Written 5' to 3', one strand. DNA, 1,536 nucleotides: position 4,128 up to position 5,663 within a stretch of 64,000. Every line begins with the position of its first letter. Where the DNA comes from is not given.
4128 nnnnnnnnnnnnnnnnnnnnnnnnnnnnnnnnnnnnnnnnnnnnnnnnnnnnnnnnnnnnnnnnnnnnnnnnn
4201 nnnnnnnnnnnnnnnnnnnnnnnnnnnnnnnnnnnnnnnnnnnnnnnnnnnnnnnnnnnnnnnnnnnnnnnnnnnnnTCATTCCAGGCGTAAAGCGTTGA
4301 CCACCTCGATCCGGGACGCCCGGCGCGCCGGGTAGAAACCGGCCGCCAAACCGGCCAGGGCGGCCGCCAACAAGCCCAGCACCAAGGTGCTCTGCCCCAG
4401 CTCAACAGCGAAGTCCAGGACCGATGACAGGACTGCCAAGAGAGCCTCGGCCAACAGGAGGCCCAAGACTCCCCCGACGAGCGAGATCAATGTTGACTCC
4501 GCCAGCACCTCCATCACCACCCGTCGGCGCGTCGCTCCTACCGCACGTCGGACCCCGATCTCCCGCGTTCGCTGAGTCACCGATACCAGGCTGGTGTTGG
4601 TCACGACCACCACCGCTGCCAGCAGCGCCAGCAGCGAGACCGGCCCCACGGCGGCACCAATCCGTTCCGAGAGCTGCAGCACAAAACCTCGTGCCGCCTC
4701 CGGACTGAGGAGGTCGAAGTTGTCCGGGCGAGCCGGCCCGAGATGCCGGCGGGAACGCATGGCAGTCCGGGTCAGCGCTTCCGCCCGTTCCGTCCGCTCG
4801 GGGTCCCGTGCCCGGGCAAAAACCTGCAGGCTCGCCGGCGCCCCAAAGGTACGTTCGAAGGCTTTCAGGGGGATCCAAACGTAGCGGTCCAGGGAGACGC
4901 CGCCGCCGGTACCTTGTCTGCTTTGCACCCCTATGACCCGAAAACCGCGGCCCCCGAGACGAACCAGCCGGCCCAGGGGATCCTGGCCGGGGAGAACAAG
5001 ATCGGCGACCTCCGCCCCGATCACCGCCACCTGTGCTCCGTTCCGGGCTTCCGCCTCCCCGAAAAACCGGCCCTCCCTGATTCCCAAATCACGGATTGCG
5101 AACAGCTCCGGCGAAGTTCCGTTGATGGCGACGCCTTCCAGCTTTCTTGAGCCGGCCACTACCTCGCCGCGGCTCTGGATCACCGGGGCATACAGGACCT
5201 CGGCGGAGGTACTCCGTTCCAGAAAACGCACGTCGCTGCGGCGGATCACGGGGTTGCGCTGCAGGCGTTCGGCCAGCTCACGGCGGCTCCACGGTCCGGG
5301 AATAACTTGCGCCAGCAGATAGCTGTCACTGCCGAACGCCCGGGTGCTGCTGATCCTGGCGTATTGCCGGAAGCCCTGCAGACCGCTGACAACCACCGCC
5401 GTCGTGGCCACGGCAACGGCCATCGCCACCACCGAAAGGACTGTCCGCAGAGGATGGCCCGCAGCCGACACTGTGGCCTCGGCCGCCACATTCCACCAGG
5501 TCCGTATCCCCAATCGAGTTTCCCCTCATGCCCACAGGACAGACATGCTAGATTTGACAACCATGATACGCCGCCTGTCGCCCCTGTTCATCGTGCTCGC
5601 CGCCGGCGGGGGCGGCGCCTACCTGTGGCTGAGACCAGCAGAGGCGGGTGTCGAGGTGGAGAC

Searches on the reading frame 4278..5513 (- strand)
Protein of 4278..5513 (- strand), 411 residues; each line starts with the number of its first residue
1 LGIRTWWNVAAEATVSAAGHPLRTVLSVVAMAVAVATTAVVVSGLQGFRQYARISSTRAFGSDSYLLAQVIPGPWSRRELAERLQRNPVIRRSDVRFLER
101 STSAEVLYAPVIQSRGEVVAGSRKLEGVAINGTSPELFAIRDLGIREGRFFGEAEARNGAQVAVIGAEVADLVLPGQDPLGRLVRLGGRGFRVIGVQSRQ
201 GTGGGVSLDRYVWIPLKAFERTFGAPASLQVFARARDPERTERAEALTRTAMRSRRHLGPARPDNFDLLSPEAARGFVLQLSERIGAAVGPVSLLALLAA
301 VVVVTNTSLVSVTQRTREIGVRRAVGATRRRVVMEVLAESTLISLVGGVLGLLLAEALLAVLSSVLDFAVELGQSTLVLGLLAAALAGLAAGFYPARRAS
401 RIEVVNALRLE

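Call 47: search_protein_families(library=pfam, proteins=[window:4278-5513:-], max_evalue=0.00001)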
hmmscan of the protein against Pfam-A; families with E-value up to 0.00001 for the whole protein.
window:4278-5513:- (411 aa): 2 families
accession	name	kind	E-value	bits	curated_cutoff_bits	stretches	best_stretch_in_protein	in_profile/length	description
PF12704.14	MacB_PCD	-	1.9e-31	110.4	27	1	24-247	1-203/207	MacB-like periplasmic core domain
PF02687.27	FtsX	-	6.3e-21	75.1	25.5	1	292-403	3-119/120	FtsX-like permease C-terminal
